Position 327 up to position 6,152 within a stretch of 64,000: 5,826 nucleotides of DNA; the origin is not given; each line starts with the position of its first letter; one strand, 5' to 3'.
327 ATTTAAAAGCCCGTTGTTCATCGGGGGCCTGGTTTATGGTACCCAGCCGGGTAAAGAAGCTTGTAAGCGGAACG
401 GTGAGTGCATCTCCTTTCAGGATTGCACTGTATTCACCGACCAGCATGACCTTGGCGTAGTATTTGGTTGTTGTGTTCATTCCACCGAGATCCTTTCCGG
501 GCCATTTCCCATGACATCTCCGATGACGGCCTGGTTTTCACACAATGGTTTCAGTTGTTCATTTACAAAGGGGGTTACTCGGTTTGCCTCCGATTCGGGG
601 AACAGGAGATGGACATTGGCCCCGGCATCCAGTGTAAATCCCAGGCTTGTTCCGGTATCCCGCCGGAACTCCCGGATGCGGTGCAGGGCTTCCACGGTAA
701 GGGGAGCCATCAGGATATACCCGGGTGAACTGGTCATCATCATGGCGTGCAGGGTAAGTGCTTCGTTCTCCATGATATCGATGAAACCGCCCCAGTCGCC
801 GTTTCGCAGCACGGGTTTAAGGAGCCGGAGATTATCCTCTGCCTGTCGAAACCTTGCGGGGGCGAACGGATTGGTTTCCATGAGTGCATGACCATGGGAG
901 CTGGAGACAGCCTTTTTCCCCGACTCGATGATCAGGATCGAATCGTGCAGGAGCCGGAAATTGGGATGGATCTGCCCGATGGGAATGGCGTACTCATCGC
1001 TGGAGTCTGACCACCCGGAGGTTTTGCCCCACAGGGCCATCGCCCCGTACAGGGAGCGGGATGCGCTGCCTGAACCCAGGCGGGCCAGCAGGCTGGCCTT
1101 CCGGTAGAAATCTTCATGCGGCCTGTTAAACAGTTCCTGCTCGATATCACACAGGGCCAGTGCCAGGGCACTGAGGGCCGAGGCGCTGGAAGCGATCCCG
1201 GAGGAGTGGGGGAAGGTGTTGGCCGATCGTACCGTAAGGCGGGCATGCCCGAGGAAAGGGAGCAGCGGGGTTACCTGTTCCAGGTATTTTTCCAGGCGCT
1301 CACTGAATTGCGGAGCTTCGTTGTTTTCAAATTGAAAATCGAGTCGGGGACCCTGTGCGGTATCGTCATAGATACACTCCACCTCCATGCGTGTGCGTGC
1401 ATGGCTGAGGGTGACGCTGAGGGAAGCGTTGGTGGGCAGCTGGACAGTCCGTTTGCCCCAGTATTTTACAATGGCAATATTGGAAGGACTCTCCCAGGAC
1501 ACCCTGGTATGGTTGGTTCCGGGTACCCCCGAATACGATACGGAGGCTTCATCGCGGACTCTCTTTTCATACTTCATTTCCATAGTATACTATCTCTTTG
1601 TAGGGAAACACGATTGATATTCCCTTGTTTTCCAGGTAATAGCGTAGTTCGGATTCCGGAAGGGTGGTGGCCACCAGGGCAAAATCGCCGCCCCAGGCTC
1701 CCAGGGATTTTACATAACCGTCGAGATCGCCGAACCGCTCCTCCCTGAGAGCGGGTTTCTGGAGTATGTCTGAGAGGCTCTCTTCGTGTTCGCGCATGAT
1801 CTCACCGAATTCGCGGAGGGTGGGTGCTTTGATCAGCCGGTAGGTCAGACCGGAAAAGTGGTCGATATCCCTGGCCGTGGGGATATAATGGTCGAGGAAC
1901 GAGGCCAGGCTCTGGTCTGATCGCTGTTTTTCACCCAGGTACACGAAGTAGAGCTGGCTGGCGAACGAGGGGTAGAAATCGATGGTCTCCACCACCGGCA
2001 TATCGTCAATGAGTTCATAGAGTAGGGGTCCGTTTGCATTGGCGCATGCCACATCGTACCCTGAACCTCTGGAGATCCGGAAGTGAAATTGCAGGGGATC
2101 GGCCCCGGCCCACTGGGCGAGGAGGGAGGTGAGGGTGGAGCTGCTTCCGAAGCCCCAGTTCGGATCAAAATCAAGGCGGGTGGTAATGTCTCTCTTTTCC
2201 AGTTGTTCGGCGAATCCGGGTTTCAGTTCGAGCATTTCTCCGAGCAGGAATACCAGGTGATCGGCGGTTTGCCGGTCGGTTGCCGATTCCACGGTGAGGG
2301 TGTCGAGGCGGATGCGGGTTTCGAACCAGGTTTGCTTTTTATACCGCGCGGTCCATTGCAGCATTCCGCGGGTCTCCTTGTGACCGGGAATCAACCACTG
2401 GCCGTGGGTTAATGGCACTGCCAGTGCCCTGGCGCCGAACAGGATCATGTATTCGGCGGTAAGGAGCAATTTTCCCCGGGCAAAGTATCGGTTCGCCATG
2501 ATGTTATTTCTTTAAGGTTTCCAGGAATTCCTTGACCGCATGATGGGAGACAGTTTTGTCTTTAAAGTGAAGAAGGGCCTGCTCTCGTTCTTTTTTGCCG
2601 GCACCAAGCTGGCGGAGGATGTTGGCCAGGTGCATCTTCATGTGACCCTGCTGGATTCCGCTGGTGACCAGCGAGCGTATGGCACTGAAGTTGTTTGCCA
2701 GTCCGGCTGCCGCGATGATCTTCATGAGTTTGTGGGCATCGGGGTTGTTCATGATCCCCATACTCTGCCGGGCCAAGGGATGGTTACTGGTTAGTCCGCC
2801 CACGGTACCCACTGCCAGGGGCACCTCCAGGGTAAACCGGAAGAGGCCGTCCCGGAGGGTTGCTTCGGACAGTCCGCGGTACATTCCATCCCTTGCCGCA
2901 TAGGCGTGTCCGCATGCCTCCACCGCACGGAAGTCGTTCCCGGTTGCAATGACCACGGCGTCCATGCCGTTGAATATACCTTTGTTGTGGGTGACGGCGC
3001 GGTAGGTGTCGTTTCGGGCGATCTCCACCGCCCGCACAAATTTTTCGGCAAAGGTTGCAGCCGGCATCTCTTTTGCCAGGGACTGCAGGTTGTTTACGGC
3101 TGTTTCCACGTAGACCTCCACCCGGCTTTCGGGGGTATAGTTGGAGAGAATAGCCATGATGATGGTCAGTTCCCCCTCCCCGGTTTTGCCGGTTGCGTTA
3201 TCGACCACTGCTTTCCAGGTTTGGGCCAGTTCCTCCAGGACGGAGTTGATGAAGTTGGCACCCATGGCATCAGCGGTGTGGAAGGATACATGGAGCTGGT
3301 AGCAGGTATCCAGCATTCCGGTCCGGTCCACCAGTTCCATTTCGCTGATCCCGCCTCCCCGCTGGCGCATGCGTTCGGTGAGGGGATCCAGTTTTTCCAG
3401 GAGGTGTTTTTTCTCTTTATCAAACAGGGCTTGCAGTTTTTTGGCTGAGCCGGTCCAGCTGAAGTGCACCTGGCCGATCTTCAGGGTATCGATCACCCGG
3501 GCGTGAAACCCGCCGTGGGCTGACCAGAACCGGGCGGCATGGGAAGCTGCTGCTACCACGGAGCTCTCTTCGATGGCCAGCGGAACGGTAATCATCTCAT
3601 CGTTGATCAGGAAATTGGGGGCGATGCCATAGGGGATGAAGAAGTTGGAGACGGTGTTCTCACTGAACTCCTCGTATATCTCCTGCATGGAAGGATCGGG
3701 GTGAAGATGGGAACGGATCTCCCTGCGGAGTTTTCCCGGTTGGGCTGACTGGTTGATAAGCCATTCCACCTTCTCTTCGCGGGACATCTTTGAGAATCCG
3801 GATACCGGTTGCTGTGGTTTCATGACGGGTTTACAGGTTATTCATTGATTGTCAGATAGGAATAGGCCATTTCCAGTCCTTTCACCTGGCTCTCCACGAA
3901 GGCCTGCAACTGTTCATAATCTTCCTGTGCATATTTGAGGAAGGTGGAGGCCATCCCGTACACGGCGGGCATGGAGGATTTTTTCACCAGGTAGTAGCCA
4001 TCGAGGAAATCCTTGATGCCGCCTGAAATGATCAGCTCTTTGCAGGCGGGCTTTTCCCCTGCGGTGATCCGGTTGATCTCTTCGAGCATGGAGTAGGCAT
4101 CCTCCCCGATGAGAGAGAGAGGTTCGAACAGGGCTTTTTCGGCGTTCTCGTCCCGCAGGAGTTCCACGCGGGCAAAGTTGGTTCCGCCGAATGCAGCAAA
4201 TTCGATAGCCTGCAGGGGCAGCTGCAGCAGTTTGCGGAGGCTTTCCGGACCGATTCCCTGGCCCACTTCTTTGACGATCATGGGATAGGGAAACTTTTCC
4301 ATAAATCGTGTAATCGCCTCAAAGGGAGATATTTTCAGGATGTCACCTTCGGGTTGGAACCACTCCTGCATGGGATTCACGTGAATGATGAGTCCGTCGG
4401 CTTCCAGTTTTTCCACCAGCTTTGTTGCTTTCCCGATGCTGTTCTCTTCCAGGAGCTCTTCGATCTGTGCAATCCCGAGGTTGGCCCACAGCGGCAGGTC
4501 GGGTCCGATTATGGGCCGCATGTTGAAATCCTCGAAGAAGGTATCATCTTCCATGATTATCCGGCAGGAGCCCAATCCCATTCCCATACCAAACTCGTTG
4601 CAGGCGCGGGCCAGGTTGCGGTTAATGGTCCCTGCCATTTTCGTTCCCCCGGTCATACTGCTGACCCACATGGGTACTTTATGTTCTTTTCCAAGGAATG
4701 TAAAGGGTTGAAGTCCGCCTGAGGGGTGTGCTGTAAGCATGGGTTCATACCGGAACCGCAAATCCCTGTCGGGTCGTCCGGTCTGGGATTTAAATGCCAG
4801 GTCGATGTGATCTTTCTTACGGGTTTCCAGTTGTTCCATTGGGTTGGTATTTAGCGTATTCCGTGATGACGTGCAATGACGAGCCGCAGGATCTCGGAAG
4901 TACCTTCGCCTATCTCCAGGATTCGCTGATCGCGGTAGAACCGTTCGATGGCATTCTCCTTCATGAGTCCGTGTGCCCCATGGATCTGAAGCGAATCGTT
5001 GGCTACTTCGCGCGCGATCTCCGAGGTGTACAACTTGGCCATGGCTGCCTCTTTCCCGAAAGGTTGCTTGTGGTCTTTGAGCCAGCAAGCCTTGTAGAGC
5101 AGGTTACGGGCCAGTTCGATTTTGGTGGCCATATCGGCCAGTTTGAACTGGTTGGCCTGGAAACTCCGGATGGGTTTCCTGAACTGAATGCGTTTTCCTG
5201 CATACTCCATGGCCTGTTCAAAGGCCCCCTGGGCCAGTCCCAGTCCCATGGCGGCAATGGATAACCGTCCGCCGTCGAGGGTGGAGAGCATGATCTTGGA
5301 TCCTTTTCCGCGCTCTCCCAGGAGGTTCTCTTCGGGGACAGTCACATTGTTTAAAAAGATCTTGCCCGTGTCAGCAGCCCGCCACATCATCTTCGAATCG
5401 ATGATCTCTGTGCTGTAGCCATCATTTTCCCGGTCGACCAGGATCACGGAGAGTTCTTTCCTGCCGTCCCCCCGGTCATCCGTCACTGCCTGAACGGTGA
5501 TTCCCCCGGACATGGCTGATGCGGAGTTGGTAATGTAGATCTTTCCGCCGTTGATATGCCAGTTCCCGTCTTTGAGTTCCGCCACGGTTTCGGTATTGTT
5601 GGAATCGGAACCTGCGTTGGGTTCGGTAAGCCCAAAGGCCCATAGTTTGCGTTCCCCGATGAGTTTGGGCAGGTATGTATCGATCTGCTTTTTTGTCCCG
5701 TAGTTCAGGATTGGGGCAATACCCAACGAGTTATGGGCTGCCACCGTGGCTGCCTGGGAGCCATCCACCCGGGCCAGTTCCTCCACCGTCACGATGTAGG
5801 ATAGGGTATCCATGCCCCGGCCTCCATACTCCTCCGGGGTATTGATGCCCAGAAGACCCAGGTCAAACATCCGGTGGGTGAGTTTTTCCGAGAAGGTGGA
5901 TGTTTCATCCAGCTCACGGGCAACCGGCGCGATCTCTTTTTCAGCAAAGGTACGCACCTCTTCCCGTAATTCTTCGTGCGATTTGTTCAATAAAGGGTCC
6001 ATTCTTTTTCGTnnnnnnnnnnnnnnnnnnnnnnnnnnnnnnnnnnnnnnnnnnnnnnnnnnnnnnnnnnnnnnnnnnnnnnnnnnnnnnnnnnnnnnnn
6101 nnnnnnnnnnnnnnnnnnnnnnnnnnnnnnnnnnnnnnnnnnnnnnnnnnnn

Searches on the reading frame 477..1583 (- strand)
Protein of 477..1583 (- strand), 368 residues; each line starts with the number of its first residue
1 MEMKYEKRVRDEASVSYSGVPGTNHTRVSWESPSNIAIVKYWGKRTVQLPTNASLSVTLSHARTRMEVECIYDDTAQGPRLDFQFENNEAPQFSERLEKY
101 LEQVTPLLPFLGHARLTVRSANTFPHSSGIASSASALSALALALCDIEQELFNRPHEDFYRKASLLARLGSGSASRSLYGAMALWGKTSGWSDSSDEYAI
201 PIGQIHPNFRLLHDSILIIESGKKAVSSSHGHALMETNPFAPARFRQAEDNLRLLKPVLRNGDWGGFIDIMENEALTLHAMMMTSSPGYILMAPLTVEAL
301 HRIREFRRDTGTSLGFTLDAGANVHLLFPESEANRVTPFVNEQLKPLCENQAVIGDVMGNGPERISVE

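Call 20: search_protein_families(library=pfam, proteins=[window:477-1583:-], max_evalue=0.00001)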
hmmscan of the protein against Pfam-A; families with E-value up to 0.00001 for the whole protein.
window:477-1583:- (368 aa): 2 families
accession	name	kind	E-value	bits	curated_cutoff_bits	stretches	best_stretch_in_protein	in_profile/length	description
PF22700.2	MVD-like_N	-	7.6e-34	117.1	27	1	33-194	2-155/157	Diphosphomevalonate decarboxylase-like N-terminal domain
PF18376.6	MDD_C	-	2.3e-09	37.8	23.2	1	216-347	3-137/186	Mevalonate 5-diphosphate decarboxylase C-terminal domain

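Call 78: find_encoding_contigs(protein=window:477-1583:-, flank=10000, max_places=3)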
Protein window:477-1583:- (368 aa): no gene with exactly this product is on record in the collection.

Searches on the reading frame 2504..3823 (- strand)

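Call 20: search_protein_families(library=pfam, proteins=[window:2504-3823:-], max_evalue=0.00001)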
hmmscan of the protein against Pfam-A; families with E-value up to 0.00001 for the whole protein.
window:2504-3823:- (439 aa): 1 family
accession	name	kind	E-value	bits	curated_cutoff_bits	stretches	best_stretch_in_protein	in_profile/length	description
PF00368.23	HMG-CoA_red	-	6e-85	285.9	27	1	45-398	25-367/368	Hydroxymethylglutaryl-coenzyme A reductase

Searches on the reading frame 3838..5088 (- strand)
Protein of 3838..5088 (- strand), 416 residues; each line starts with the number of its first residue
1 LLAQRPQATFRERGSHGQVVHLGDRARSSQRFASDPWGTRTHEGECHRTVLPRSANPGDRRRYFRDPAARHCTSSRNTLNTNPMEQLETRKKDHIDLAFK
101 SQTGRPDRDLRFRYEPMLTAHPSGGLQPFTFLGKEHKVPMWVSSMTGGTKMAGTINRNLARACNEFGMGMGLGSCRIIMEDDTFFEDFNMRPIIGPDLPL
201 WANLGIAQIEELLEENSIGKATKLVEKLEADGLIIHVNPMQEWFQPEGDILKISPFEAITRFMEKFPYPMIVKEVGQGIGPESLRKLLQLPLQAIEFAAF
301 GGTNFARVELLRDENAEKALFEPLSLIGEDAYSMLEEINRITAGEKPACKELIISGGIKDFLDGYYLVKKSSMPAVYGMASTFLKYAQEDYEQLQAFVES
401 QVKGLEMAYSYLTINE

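Call 20: search_protein_families(library=pfam, proteins=[window:3838-5088:-], max_evalue=0.00001)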
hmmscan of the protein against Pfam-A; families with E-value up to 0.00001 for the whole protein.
window:3838-5088:- (416 aa): 0 families

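Call 28: search_protein_families(library=pfam, proteins=[window:3838-5088:-], max_evalue=1)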
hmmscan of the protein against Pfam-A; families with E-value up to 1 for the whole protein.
window:3838-5088:- (416 aa): 1 family
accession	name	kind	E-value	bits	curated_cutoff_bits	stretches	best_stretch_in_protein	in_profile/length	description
PF01070.24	FMN_dh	-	0.022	14.2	24.9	1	129-174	50-95/350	FMN-dependent dehydrogenase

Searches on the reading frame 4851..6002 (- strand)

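Call 28: search_protein_families(library=pfam, proteins=[window:4851-6002:-], max_evalue=1)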
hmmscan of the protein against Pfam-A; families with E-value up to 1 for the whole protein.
window:4851-6002:- (383 aa): 5 families
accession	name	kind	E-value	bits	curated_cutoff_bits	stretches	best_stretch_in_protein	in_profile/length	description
PF00441.29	Acyl-CoA_dh_1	-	3.6e-50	170.4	22.4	1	232-379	1-148/150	Acyl-CoA dehydrogenase, C-terminal domain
PF02771.21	Acyl-CoA_dh_N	-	4.8e-36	124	22.9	1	7-115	2-110/113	Acyl-CoA dehydrogenase, N-terminal domain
PF08028.16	Acyl-CoA_dh_2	-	5.6e-23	82.1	22.7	1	248-363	2-127/134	Acyl-CoA dehydrogenase, C-terminal domain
PF02770.24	Acyl-CoA_dh_M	-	3.3e-16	59.7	33.3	1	122-220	1-97/97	Acyl-CoA dehydrogenase, middle domain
PF22924.1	ACOX_C_alpha1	-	0.0054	17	27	1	317-378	105-166/169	Acyl-CoA oxidase, C-alpha1 domain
